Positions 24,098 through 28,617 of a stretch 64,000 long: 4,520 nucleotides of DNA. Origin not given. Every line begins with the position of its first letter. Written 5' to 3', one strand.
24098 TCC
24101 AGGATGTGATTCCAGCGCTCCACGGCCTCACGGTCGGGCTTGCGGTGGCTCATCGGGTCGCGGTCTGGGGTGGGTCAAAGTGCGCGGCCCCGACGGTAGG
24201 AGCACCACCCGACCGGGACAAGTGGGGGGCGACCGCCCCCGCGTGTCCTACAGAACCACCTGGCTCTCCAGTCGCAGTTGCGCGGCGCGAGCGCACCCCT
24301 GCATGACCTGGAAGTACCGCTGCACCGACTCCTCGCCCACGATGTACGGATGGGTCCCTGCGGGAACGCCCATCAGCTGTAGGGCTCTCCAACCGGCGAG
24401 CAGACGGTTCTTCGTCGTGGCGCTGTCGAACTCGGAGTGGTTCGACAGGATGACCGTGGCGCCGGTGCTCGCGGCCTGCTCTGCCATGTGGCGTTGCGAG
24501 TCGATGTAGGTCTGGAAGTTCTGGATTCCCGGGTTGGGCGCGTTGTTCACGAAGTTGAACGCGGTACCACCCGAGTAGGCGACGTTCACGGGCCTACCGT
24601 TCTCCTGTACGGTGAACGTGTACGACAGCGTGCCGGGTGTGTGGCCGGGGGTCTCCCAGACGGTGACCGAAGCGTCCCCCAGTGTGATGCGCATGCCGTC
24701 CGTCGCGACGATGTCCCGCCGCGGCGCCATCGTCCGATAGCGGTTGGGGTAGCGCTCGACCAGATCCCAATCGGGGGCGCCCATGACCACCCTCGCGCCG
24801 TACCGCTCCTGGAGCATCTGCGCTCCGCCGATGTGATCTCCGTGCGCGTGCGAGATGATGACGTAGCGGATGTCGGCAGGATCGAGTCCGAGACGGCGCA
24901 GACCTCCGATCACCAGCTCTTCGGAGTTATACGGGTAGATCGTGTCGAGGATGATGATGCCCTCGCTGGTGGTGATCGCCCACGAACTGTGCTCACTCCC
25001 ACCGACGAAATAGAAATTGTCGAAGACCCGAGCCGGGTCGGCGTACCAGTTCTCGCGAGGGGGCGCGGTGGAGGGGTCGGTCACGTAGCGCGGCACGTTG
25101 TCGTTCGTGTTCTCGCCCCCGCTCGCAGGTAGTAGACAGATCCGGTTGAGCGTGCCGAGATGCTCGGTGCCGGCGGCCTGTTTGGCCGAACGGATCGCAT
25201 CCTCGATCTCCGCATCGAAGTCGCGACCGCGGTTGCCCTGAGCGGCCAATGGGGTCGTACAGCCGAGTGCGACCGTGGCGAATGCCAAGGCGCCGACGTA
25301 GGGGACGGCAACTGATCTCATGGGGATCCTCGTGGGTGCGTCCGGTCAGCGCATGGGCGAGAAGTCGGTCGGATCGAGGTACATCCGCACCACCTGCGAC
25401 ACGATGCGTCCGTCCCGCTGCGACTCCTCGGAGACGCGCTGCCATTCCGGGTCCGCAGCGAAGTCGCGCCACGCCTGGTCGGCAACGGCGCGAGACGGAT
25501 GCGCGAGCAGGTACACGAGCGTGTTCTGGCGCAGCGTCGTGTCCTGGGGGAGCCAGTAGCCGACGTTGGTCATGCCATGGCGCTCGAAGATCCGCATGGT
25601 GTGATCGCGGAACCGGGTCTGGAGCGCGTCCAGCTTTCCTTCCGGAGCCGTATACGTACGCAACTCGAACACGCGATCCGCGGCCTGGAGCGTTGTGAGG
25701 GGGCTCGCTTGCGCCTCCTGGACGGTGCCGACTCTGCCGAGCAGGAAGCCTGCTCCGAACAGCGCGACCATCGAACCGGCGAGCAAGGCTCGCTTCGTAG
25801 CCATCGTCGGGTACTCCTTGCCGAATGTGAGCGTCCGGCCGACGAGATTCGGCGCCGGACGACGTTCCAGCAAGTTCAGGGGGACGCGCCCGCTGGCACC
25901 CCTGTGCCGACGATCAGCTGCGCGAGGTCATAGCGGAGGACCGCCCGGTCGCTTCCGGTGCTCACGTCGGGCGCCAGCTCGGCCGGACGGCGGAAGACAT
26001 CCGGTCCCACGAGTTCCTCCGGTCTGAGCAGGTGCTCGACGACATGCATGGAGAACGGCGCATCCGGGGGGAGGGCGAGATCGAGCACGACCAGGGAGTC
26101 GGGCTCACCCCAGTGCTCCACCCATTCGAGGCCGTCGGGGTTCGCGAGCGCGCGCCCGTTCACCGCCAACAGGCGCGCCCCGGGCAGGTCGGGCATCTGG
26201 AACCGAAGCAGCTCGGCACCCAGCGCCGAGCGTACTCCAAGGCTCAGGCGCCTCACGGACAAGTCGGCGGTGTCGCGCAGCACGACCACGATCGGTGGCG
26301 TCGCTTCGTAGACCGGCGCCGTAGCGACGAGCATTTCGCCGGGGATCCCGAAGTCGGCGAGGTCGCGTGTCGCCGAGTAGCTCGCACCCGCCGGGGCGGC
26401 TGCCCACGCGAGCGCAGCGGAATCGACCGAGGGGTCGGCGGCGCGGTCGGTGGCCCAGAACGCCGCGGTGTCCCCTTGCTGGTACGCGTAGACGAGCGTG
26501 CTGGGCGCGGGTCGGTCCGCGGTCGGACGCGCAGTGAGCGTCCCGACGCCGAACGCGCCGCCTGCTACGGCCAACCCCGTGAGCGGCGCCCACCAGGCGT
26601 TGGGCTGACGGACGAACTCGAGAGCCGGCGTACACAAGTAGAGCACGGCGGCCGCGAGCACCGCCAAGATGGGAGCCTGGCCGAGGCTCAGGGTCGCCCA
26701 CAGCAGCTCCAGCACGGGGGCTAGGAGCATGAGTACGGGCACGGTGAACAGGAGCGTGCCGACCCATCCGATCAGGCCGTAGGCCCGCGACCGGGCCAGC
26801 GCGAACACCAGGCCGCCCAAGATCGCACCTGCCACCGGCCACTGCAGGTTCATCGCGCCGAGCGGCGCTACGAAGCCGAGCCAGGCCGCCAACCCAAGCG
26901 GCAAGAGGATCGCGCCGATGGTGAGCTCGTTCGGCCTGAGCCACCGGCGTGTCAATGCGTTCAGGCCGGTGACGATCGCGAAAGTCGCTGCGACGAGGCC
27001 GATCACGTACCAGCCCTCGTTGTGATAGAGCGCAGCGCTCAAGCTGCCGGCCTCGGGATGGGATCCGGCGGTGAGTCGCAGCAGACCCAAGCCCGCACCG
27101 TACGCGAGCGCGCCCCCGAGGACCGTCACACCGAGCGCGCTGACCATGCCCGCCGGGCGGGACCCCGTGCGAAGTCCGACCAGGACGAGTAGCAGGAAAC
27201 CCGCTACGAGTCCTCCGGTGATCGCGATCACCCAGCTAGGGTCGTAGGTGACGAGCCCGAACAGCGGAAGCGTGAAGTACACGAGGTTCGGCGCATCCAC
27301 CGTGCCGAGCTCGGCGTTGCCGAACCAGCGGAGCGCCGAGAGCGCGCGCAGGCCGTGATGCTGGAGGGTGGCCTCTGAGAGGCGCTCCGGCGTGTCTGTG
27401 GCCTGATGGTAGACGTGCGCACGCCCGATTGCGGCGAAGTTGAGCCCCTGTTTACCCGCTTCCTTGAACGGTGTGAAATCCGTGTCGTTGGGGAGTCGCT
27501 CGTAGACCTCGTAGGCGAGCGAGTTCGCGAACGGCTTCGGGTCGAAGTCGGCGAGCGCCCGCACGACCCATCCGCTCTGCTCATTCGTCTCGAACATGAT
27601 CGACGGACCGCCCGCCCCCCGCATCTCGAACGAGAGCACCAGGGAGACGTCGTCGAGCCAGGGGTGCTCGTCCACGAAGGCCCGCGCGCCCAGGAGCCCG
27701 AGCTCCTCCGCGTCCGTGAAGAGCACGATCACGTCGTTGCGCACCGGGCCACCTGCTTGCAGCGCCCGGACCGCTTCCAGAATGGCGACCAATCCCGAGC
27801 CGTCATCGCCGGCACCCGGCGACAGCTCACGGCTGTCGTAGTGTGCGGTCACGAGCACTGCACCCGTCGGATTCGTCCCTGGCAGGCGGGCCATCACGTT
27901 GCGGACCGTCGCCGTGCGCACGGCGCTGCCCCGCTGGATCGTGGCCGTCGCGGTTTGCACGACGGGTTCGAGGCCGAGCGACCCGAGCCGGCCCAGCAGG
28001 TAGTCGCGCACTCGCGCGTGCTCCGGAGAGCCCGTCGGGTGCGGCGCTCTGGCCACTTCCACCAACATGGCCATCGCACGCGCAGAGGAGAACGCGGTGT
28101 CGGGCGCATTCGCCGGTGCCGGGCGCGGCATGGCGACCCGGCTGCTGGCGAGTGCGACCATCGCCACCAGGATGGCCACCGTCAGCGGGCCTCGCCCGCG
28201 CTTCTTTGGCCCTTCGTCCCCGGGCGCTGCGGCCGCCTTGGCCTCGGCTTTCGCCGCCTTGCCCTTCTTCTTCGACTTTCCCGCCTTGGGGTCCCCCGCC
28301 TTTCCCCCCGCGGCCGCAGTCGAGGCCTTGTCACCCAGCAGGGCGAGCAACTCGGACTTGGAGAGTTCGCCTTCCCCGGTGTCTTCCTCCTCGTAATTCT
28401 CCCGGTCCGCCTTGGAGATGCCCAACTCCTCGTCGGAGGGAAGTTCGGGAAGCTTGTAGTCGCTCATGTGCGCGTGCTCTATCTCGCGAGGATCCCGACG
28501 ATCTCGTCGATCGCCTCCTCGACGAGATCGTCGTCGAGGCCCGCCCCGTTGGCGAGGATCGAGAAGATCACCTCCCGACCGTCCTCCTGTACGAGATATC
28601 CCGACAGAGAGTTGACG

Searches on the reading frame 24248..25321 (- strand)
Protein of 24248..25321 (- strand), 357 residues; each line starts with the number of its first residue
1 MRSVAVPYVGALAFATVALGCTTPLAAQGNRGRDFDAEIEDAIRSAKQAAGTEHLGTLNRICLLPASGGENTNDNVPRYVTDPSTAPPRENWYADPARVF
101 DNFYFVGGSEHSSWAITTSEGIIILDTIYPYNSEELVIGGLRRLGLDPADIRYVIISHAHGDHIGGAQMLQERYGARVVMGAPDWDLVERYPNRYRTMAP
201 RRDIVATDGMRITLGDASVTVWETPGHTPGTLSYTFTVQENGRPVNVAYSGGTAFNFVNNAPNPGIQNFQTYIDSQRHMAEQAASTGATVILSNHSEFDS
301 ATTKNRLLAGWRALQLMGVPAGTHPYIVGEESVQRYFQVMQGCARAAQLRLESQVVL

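Call 36: search_protein_families(library=pfam, proteins=[window:24248-25321:-], max_evalue=0.001)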
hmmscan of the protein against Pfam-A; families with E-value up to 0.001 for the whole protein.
window:24248-25321:- (357 aa): 2 families
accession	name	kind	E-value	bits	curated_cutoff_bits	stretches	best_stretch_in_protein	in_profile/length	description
PF00753.33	Lactamase_B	-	3.7e-19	69.9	22.7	1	108-236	3-139/196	Metallo-beta-lactamase superfamily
PF12706.13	Lactamase_B_2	-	3.5e-09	37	27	1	146-254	26-144/200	Beta-lactamase superfamily domain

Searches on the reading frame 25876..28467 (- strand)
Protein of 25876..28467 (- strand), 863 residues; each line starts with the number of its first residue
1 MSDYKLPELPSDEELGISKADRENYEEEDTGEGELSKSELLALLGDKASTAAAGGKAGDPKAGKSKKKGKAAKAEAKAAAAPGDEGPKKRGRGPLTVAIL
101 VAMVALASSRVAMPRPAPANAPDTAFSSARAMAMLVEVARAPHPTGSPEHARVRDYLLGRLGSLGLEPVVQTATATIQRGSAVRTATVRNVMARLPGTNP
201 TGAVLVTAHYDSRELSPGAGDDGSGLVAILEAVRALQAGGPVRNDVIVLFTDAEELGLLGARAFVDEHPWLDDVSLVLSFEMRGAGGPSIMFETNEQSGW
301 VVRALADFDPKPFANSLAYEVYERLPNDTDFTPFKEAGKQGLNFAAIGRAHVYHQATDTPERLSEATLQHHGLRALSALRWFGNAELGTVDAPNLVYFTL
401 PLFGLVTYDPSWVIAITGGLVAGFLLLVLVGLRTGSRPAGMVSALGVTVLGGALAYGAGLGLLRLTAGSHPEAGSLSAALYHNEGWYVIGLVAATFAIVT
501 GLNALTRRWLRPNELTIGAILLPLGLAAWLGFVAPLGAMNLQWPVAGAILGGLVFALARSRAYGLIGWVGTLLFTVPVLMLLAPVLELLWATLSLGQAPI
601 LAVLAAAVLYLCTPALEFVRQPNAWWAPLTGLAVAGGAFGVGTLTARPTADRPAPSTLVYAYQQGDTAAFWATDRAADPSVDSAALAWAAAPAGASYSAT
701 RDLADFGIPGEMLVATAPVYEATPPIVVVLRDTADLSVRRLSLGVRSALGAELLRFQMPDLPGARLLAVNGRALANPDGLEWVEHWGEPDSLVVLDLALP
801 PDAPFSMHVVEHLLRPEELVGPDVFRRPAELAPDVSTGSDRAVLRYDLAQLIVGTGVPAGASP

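Call 36: search_protein_families(library=pfam, proteins=[window:25876-28467:-], max_evalue=0.001)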
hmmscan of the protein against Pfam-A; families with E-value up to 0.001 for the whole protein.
window:25876-28467:- (863 aa): 2 families
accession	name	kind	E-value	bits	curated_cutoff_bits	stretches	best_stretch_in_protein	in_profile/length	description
PF04389.22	Peptidase_M28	-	1.3e-45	156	21.3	1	190-376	1-190/193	Peptidase family M28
PF01546.33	Peptidase_M20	-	2.9e-06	27.8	24.6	1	217-269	31-82/206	Peptidase family M20/M25/M40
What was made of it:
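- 25876..28467 (-): Downstream conserved neighbour: polytopic membrane M28 peptidase, starting 11 nt after the PBP4 stop. Pfam Peptidase_M28 (E 1e-45, call 36).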
